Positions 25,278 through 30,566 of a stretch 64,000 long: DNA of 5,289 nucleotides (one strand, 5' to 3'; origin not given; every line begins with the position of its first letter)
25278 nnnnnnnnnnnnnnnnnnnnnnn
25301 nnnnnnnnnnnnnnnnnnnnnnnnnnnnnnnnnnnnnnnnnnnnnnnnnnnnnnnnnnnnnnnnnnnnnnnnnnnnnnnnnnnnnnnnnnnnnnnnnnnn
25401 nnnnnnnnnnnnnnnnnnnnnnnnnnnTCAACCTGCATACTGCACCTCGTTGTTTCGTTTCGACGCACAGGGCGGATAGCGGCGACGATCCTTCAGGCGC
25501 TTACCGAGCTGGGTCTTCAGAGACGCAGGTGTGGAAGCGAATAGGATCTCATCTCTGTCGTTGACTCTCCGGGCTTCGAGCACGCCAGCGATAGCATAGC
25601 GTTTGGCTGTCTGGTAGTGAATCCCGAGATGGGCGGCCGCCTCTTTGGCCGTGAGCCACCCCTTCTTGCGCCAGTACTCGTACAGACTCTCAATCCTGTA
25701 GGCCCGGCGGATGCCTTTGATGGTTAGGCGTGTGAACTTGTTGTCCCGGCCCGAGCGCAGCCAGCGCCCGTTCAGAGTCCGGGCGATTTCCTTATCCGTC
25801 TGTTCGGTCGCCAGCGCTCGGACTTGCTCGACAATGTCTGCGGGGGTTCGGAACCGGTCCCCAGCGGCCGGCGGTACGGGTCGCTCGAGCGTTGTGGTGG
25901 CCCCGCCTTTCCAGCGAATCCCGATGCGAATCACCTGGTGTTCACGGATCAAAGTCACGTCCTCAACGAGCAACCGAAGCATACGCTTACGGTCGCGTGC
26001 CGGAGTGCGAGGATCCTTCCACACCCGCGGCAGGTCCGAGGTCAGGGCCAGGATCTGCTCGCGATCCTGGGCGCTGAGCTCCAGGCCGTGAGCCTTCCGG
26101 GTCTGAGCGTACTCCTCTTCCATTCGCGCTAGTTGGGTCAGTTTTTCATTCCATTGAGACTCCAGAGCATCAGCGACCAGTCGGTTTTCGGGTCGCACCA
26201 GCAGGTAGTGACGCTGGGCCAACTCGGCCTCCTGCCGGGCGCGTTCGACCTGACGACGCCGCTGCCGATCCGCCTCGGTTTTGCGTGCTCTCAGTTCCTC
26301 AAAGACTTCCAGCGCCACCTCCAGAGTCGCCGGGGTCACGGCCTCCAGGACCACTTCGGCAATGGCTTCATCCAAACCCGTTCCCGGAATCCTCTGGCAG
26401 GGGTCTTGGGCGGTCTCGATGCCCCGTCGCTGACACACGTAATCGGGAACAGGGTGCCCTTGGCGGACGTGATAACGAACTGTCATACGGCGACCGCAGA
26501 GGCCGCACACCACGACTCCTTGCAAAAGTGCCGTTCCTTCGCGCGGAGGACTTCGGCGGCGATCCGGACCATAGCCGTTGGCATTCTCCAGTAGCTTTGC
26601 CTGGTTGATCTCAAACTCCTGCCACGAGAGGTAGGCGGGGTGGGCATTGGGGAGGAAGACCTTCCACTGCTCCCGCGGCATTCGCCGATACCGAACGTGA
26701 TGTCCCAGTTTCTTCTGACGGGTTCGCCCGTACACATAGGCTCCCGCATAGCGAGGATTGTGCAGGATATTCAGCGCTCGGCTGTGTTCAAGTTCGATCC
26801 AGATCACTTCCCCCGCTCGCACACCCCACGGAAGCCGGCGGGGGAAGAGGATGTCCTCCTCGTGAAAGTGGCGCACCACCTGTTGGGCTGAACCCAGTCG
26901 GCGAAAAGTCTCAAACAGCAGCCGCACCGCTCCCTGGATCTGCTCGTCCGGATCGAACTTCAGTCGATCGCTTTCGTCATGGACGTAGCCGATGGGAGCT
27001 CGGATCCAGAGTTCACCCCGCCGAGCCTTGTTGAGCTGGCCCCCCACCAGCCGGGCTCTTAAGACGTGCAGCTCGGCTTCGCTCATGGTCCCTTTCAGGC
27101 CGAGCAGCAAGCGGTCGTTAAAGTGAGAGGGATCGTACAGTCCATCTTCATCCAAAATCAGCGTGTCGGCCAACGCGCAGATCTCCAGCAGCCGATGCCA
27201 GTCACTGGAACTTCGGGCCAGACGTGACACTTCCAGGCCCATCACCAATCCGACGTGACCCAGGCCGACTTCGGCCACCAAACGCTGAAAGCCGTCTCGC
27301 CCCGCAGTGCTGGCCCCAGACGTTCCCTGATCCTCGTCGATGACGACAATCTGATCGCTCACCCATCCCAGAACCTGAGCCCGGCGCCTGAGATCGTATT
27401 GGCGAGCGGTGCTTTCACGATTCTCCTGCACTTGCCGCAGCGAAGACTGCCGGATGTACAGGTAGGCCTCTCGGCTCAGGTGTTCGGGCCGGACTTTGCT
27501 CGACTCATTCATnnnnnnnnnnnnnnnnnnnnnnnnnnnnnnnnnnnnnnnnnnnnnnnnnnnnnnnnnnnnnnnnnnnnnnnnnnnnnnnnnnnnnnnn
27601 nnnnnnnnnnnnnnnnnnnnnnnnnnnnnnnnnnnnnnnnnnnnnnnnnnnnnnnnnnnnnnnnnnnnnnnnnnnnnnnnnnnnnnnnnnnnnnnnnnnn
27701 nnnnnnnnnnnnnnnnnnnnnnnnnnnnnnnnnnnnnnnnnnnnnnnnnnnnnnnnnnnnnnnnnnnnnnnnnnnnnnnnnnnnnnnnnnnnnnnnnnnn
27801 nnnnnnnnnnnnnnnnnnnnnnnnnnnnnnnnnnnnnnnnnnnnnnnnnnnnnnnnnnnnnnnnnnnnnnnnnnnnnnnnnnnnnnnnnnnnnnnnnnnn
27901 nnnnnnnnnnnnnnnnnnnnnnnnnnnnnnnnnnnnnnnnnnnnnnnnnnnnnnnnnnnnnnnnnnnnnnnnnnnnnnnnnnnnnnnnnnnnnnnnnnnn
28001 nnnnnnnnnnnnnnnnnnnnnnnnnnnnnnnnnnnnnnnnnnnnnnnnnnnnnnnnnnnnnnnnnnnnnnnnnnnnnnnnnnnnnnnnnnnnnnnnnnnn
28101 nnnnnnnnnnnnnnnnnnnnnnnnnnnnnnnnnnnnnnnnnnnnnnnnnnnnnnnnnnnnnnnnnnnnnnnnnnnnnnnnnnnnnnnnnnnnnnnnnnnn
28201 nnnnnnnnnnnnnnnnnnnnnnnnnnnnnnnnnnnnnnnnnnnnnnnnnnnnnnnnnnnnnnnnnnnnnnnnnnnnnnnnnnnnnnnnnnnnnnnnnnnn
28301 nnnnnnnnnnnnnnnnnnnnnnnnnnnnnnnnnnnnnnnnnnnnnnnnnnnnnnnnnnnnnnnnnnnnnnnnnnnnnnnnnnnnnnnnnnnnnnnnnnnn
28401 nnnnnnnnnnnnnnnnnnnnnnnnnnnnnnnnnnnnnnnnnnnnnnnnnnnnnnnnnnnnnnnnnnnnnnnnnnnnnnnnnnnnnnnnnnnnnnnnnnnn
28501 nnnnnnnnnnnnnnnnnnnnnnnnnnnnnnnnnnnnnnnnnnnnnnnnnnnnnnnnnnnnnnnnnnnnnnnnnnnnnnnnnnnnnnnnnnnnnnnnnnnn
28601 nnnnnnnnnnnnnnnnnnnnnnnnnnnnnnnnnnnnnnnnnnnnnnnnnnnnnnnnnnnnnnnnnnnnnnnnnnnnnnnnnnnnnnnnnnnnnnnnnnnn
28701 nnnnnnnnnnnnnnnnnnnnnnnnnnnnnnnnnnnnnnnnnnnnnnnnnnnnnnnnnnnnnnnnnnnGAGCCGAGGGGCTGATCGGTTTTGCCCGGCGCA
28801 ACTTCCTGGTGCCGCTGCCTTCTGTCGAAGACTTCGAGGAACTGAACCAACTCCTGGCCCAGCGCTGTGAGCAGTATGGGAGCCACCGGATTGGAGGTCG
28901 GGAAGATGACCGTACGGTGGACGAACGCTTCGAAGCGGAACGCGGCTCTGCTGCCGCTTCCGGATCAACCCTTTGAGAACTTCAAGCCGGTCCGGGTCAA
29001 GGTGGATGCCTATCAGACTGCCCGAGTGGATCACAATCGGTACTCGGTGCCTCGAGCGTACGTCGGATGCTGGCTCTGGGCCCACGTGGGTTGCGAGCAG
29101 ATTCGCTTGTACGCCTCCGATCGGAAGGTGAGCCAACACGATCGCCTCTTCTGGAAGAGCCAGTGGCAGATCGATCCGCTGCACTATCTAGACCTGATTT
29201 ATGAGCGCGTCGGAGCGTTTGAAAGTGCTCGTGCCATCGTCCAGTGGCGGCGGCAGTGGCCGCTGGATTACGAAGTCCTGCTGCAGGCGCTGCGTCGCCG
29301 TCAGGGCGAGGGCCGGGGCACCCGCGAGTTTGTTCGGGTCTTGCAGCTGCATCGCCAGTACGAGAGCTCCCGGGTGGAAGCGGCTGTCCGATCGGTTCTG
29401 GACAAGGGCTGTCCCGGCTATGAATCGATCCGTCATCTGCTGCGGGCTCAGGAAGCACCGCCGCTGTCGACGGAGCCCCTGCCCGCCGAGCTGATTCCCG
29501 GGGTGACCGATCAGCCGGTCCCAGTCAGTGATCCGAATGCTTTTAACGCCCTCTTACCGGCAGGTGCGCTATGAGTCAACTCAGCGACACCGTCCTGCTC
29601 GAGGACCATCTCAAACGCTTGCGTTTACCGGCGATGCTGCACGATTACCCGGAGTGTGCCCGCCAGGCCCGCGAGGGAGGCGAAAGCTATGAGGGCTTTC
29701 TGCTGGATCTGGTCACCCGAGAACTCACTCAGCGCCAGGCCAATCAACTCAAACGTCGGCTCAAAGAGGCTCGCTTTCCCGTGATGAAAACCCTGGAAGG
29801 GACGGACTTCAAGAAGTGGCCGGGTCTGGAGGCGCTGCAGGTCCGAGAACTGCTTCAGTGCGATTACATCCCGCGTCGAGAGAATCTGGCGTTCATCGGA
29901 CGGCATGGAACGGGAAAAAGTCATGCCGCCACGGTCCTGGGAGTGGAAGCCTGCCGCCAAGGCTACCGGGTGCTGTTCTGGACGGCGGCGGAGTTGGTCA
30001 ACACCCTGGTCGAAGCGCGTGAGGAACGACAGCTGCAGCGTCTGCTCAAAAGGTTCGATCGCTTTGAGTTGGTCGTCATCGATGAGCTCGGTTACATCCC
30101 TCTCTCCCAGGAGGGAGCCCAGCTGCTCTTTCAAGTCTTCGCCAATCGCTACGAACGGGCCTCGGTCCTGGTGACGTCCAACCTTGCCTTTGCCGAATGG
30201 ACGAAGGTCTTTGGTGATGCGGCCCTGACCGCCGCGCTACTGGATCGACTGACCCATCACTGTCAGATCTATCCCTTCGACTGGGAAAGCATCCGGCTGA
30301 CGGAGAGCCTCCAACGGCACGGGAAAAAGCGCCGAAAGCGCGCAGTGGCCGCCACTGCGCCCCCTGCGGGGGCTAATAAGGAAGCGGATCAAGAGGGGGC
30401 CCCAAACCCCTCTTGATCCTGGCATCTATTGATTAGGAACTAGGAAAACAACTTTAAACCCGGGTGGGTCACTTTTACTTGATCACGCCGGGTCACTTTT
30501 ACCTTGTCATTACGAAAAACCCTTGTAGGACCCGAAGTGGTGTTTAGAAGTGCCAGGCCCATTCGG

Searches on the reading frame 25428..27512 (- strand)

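Call 69: search_protein_families(library=pfam, proteins=[window:25428-27512:-], max_evalue=0.001)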
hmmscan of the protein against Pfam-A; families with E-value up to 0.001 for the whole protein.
window:25428-27512:- (694 aa): 4 families
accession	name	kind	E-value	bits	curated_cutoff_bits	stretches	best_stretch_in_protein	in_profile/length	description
PF00239.26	Resolvase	-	8.8e-18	65.2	23.3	1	16-167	1-144/145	Resolvase, N terminal domain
PF07508.19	Recombinase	-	1.2e-16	61.2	21.1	1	195-310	6-102/102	Recombinase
PF13408.12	Zn_ribbon_recom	-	8e-08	33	25.3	1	329-388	1-57/58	Recombinase zinc beta ribbon domain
PF12728.13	HTH_17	-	0.00036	21.2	27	1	619-650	1-32/51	Helix-turn-helix domain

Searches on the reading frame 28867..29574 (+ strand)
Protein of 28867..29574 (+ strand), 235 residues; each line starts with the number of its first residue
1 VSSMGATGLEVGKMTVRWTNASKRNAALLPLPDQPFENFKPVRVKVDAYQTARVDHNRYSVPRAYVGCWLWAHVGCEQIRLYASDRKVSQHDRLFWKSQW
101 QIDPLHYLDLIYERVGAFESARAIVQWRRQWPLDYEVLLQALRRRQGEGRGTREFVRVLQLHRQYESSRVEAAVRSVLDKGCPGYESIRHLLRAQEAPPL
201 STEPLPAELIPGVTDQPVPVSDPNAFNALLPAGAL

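Call 69: search_protein_families(library=pfam, proteins=[window:28867-29574:+], max_evalue=0.001)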
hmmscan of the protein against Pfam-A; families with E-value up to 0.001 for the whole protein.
window:28867-29574:+ (235 aa): 1 family
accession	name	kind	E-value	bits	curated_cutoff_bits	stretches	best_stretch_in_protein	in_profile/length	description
PF22483.2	Mu-transpos_C_2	-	6.2e-14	51.9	27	1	31-103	1-73/73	Mu transposase, C-terminal domain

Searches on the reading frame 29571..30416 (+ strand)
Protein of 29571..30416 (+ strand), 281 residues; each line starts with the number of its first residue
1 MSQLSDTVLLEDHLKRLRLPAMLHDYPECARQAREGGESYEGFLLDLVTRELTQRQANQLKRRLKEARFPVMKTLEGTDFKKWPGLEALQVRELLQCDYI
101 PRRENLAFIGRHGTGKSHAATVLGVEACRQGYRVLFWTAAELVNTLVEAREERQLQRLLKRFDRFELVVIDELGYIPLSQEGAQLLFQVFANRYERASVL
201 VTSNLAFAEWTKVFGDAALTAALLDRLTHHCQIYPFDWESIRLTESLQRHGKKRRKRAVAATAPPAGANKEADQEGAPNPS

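Call 32: search_protein_families(library=pfam, proteins=[window:29571-30416:+], max_evalue=0.001)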
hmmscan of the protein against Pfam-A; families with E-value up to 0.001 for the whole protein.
window:29571-30416:+ (281 aa): 3 families
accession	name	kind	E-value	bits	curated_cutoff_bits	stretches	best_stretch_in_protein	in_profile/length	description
PF01695.23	IstB_IS21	-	3.5e-74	249.7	24.1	1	13-247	2-236/238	IstB-like ATP binding protein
PF00308.24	Bac_DnaA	-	1.6e-06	28.9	23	1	107-202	38-135/162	Bacterial DnaA ATPAse domain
PF13481.12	AAA_25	-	0.00016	21.8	27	0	91-160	22-92/195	AAA domain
